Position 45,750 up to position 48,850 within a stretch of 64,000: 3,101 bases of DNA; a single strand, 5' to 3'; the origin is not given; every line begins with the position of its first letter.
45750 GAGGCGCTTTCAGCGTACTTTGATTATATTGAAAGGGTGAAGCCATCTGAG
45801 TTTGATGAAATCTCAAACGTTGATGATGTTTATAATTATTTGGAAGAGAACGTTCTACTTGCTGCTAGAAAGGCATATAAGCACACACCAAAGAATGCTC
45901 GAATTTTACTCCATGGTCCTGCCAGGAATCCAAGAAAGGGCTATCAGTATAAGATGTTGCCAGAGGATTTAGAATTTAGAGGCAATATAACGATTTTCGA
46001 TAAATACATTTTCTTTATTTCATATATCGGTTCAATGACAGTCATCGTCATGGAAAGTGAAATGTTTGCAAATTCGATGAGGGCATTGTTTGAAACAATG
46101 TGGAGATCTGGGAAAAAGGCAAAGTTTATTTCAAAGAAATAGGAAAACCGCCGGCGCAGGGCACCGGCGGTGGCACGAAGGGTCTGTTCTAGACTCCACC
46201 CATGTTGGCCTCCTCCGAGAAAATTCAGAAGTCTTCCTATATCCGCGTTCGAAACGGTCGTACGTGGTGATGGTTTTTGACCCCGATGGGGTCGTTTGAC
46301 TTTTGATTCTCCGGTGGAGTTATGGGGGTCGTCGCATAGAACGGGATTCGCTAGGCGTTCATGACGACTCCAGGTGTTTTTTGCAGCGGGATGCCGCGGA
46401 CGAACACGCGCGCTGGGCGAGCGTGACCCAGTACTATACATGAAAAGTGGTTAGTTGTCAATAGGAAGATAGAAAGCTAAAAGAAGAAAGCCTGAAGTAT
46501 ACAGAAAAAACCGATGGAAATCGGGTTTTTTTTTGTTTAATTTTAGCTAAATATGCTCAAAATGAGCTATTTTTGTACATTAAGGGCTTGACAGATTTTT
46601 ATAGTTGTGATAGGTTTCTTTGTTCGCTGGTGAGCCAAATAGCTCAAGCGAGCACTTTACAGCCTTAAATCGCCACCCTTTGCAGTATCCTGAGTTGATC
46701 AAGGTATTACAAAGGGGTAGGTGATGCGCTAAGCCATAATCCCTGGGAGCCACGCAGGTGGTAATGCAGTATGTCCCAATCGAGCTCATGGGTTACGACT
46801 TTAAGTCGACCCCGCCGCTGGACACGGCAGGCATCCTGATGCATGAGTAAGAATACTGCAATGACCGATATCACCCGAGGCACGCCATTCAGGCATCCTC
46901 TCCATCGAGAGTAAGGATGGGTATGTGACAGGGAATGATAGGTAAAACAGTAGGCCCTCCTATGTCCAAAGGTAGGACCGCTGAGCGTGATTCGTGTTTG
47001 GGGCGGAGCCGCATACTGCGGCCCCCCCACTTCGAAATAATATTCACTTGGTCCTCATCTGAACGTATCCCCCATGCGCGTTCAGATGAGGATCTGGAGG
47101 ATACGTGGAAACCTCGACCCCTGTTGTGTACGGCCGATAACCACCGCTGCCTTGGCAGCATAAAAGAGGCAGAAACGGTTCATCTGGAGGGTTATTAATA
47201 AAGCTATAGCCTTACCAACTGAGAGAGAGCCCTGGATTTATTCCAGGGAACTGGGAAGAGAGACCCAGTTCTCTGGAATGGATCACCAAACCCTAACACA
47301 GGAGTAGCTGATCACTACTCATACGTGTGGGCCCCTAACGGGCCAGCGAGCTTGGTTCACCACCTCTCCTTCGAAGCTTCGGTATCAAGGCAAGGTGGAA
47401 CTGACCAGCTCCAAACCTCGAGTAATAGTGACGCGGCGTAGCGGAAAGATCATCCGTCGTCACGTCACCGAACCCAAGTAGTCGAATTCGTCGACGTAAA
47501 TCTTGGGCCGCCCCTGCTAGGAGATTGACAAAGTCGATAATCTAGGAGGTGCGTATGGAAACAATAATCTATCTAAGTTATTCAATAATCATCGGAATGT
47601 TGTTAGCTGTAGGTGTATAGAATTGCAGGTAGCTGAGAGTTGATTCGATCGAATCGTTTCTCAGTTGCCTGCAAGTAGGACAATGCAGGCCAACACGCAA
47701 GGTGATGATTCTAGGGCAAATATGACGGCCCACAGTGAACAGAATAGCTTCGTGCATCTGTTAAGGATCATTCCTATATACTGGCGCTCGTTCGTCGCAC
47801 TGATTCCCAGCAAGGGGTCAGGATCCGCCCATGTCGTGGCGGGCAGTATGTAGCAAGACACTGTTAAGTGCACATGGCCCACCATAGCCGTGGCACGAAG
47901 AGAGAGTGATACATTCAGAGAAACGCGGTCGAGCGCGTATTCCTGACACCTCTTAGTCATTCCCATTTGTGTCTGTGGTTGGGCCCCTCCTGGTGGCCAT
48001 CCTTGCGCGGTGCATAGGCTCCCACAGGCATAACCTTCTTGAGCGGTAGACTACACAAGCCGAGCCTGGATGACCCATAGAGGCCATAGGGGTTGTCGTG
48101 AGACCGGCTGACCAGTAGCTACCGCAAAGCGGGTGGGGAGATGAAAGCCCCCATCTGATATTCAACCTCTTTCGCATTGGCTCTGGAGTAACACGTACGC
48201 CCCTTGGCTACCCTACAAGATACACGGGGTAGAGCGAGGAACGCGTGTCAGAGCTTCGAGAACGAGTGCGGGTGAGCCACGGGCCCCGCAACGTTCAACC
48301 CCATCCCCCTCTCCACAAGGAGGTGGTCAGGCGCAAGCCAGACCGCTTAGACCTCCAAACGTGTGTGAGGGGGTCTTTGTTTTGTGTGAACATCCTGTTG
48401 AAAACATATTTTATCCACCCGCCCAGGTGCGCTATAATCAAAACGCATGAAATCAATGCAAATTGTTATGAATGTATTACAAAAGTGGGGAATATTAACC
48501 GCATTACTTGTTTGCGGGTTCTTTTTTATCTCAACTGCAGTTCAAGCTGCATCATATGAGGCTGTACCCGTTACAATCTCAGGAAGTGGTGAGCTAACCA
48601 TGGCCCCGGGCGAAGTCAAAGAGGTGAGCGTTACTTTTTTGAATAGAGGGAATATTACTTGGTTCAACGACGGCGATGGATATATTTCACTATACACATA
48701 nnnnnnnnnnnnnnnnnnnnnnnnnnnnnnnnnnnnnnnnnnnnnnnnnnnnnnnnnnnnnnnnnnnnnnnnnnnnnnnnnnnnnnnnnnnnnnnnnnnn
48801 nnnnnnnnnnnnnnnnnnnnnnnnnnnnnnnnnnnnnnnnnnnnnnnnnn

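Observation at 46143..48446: A 2.3-kb ORF-free, GC-elevated, hairpin-dense region between the TrmB-like regulator and the SpoIID-like gene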

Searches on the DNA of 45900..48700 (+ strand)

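Call 5: search_rna_families(source=window, start=45900, end=48700, threshold=evalue, max_evalue=10, show_alignments=3)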
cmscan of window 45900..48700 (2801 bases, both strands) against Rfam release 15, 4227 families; matches with E-value up to 10: 7.
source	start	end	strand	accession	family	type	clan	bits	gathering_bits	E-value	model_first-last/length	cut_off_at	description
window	46485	46574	+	RF01770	rimP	Cis-reg; leader;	-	22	47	1.8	1-102/102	no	Gammaprotebacteria rimP leader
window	46502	46573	+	RF02589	Spy779816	Gene; sRNA;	-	22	67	1.9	1-88/88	no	S. pyogenes small RNA 779816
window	46499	46566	-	RF02074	STnc240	Gene; sRNA;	-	21.4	55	6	1-77/77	no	Enterobacterial sRNA STnc240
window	47052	47092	-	RF03726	mir-m21-1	Gene; miRNA;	-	20.6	84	1.2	1-74/74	no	mir-m21-1 microRNA precursor family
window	47243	47276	+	RF03497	MIR5038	Gene; miRNA;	-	20.1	70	1.7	1-75/75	no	MIR5038 microRNA precursor family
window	47621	47677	+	RF04098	MIR9471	Gene; miRNA;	-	18.5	150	1.5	1-135/135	no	MIR9471 microRNA precursor family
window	47233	47293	-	RF04274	mir-9223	Gene; miRNA;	-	17.1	53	6.1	1-76/76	no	mir-9223 microRNA precursor family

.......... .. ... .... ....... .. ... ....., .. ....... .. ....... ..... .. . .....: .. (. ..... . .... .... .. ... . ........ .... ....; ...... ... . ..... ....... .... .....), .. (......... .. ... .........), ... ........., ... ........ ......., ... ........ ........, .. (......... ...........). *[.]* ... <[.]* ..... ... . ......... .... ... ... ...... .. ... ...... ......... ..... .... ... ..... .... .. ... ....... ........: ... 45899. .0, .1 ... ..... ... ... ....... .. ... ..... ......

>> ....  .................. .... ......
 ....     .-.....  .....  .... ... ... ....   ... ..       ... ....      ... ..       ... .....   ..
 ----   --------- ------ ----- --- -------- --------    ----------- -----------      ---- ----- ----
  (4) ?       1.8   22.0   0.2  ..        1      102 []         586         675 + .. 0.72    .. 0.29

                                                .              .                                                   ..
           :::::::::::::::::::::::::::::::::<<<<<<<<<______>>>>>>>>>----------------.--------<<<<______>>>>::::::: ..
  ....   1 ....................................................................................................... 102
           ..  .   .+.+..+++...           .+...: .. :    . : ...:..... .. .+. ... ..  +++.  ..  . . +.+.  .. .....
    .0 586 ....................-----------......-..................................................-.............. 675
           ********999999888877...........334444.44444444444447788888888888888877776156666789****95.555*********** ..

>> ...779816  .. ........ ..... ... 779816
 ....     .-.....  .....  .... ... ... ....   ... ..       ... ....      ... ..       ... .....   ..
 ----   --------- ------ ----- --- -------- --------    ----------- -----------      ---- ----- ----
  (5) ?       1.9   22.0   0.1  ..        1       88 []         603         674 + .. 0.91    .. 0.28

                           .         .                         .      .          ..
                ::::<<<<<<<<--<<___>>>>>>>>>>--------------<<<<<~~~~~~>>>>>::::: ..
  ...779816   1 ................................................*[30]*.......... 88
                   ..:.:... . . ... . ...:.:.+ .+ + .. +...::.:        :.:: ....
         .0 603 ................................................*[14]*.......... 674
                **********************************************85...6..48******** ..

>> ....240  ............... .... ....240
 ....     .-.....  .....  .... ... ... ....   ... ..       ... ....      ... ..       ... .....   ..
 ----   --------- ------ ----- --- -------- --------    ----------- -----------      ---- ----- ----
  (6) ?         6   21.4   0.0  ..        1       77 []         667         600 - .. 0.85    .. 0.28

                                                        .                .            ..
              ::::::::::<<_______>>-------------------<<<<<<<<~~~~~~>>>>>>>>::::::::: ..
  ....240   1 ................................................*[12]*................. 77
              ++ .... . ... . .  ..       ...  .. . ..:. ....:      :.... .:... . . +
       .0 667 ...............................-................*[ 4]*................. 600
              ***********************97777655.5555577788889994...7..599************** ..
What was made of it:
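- On Known Rfam large ncRNAs (OLE, GOLLD, ROOL, HEARO, raiA and others): The region at E<=10 gives only sub-threshold noise (call 5).
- On Group II intron (ORF-less): No group II intron hit, even at E<=10 (call 5).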

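Call 11: search_dna_similar(query=window:46143-48446:+, collection=phages, mode=distant, max_evalue=0.01)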
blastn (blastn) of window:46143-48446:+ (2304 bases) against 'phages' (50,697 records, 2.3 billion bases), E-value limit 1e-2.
No match.

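Call 12: search_dna_similar(query=window:46143-48446:+, collection=plasmids, mode=distant, max_evalue=0.01)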
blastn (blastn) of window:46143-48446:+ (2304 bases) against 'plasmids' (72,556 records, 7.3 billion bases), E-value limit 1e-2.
No match.
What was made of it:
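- Tried and rejected: blastn against phage and plasmid collections: no match (calls 11, 12).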

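Call 64: build_rna_model(alignment_id=A6)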
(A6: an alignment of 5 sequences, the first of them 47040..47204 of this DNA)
Model R1 built from alignment A6 (5 sequences, 170 columns); structure: RNAalifold consensus.
model positions 167; base pairs 50; branch points 2; effective number of sequences 0.99; information 0.589 bits per position. Calibrated on 0.2 Mb of random sequence (short: E-values are rough).
structure used (alignment columns):
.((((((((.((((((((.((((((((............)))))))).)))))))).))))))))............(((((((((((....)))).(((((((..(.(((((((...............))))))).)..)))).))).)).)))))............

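Call 65: search_with_rna_model(model_id=R1, sources=[window, L003, L004, L010, L011, L012, L014, L015, L016, L017, L018, L019, L020, L021, L022, L023, L024, L025, L026, L027, L028, L030, L032, L033, L035, L036, L038, L039, L005], max_evalue=10, show_alignments=0)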
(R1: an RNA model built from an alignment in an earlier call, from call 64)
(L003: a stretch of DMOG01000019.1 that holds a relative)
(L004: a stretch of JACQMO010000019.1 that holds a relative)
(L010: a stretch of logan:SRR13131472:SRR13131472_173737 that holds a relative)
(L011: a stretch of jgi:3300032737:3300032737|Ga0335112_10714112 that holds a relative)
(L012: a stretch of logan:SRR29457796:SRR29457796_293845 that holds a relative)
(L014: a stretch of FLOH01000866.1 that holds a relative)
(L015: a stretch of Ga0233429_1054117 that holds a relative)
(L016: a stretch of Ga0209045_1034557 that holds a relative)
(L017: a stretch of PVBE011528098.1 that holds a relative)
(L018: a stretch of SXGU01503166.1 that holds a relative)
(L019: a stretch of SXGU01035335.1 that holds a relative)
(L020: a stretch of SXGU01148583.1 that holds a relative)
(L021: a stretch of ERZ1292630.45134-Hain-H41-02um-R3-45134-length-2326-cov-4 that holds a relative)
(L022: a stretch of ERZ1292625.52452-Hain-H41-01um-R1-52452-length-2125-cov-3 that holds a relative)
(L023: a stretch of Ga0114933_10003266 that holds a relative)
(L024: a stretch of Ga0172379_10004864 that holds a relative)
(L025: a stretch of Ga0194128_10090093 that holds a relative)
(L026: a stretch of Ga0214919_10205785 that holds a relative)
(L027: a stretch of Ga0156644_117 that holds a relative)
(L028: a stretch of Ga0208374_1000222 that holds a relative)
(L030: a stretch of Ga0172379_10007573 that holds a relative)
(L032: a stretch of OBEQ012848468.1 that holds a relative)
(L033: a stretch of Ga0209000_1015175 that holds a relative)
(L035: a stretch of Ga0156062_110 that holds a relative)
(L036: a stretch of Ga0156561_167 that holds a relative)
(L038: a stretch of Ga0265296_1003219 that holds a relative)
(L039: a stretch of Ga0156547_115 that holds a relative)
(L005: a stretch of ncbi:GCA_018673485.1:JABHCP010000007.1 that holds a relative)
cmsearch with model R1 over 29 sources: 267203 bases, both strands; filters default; matches with E-value up to 10: 12.
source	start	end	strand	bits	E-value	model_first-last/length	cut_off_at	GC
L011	7094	7260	+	194.4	1.7e-46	1-167/167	no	0.46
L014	5811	5976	+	193.8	2.5e-46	1-167/167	no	0.48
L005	7626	7792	+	188.2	6.1e-45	1-167/167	no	0.5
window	47040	47205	+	186.2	2e-44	1-167/167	no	0.5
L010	3731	3899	+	160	7e-38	1-167/167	no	0.53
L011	7039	7159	-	30.1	2.1e-05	1-167/167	no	0.45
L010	3671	3796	-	29.8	2.4e-05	1-167/167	no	0.49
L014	5784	5875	-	28.1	6.5e-05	1-167/167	no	0.47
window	46988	47104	-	22.7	0.0014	1-167/167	no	0.54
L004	289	367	+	19.2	0.011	1-167/167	no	0.43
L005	7628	7689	-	17.4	0.031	3-64/167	no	0.52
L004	10055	10094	-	9.6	2.7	103-140/167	no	0.57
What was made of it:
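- The core could not be found outside the clade by covariance model (call 65).
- Tried and rejected: L012 and the other distant loci are not recovered (call 65).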

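Call 72: search_with_rna_model(model_id=R1, sources=[L040, L041, L042, L043, L044, L045], max_evalue=1)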
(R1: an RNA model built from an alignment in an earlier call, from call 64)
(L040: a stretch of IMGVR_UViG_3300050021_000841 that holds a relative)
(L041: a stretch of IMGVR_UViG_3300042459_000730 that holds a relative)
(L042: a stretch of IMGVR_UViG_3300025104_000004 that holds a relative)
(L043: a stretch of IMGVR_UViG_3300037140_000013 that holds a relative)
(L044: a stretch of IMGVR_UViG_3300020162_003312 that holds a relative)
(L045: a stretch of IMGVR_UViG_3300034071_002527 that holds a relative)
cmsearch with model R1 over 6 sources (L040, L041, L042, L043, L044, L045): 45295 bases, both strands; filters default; matches with E-value up to 1: 0.
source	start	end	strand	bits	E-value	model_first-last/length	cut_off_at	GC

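Call 105: search_with_rna_model(model_id=R1, sources=[L053], max_evalue=1, show_alignments=1)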
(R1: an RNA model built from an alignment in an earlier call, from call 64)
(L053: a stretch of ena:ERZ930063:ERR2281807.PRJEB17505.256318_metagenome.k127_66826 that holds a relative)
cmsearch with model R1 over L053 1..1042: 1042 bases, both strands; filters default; matches with E-value up to 1: 2.
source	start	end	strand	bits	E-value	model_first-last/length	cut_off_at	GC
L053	759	928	+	152.4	2.1e-38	1-167/167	no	0.49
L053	737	824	-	24.5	2.1e-06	1-167/167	no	0.5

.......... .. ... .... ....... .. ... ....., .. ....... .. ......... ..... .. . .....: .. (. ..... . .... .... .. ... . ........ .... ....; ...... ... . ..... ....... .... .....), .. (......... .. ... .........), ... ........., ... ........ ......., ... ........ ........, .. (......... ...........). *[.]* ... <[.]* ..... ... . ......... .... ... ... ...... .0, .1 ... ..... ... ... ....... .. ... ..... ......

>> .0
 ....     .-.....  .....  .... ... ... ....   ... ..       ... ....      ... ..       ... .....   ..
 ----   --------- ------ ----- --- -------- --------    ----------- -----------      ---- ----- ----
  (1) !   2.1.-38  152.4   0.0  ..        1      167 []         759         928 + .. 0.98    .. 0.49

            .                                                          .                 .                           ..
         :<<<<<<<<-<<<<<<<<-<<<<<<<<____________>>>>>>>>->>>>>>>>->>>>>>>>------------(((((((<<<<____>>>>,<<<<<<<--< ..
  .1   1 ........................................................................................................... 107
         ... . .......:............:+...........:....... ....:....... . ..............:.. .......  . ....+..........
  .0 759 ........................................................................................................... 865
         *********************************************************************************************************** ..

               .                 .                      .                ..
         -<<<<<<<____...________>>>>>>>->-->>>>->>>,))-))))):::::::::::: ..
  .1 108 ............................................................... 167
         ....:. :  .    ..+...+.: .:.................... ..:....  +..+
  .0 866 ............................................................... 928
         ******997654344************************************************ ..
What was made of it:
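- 47042..47290 (+): Nearly invariant structured core: a long hairpin with an invariant UCCCCCAUGC loop, a multi-helix domain, and a roughly 27-bp hairpin with an alternative pairing. Model R1 finds only the clade members among the loci held (calls 65, 105).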

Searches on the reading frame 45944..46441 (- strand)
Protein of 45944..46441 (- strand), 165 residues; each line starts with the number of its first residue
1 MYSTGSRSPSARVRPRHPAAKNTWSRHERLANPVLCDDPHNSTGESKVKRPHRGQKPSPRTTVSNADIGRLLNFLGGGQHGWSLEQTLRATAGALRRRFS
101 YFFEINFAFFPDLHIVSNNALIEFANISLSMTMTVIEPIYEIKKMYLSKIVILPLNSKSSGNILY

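Call 69: search_protein_families(library=pfam, proteins=[window:45944-46441:-], max_evalue=1)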
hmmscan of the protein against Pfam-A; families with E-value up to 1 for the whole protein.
window:45944-46441:- (165 aa): 0 families
